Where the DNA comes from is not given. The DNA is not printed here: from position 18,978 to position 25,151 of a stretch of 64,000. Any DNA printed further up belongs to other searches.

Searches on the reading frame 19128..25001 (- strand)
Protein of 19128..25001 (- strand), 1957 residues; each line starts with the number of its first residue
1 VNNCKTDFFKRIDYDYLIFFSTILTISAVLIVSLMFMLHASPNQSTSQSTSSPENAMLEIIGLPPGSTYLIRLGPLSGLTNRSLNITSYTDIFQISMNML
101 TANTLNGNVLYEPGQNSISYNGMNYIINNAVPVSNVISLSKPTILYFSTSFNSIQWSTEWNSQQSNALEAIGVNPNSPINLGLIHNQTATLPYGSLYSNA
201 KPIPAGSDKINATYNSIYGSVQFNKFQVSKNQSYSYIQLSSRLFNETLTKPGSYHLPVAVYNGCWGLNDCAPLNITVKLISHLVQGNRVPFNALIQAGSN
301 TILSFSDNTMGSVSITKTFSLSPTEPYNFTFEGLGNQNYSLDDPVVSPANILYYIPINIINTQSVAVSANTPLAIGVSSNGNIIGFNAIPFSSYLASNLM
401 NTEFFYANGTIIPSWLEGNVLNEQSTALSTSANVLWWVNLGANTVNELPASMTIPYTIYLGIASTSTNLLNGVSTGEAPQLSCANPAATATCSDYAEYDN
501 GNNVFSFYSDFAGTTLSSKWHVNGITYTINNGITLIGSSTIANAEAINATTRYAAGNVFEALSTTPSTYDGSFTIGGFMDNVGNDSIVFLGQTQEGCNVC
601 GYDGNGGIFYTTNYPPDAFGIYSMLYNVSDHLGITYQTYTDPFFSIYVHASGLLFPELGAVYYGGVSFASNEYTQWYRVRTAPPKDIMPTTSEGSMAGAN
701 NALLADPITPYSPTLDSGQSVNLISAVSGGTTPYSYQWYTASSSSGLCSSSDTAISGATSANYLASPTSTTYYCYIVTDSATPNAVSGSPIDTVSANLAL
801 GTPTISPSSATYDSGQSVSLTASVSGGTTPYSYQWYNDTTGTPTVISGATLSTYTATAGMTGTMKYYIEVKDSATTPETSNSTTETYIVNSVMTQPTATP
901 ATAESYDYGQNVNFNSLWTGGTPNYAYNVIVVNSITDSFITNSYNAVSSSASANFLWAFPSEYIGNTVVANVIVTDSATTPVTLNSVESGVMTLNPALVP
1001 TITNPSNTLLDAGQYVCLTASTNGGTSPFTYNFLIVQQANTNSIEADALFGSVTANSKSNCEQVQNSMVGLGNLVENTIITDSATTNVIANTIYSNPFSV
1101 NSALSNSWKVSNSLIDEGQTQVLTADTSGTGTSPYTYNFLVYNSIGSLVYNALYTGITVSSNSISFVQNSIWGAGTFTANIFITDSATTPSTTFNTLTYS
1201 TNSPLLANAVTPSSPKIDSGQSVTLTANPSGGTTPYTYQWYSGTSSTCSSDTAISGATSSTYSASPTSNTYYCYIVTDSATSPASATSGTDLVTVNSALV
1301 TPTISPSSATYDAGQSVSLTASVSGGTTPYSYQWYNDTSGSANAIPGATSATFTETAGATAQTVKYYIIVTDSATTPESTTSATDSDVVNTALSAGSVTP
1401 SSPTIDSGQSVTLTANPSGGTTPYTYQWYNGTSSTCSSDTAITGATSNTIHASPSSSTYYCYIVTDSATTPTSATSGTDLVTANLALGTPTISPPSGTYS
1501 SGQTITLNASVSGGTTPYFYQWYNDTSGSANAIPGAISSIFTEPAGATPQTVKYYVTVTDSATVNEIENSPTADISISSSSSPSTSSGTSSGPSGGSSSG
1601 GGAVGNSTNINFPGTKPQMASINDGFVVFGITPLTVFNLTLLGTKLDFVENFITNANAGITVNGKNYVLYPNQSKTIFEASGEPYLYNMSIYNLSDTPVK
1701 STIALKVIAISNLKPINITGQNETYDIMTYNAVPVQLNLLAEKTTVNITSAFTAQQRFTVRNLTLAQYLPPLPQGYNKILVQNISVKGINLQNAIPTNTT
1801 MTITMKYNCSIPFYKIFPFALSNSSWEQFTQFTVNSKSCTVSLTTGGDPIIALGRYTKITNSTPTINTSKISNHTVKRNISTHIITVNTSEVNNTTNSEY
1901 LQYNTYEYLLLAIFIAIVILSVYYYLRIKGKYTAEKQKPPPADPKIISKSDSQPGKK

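Call 5: search_protein_families(library=pfam, proteins=[window:19128-25001:-], max_evalue=0.1)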
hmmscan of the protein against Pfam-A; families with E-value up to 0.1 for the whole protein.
window:19128-25001:- (1957 aa): 6 families
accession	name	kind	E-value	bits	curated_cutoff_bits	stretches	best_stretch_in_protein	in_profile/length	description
PF13927.12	Ig_3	-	3.3e-27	95.3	30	5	804-862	5-70/78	Immunoglobulin domain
PF13573.12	SprB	-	5.2e-19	68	28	6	1412-1432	16-36/37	SprB repeat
PF19081.6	Ig_7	-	2.5e-09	37.7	27.3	3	802-889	3-82/84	Ig-like domain CHU_C associated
PF07679.22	I-set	-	7.4e-06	26.4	23.7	0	1304-1338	5-38/90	Immunoglobulin I-set domain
PF16709.11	SCAB-Ig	-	0.0012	19.3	27.6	0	1237-1267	29-58/98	Ig domain of plant-specific actin-binding protein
PF00801.26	PKD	-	0.0041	17.5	23.5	0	1398-1459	4-59/80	PKD domain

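Call 6: search_protein_families(library=ncbifam, proteins=[window:19128-25001:-], max_evalue=0.1)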
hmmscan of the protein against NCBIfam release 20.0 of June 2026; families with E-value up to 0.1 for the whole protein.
window:19128-25001:- (1957 aa): 1 family
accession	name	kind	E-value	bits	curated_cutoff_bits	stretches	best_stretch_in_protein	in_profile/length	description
NF040485.1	ZirU_fam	subfamily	0.075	13.2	100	0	831-894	57-117/210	ZirU family protein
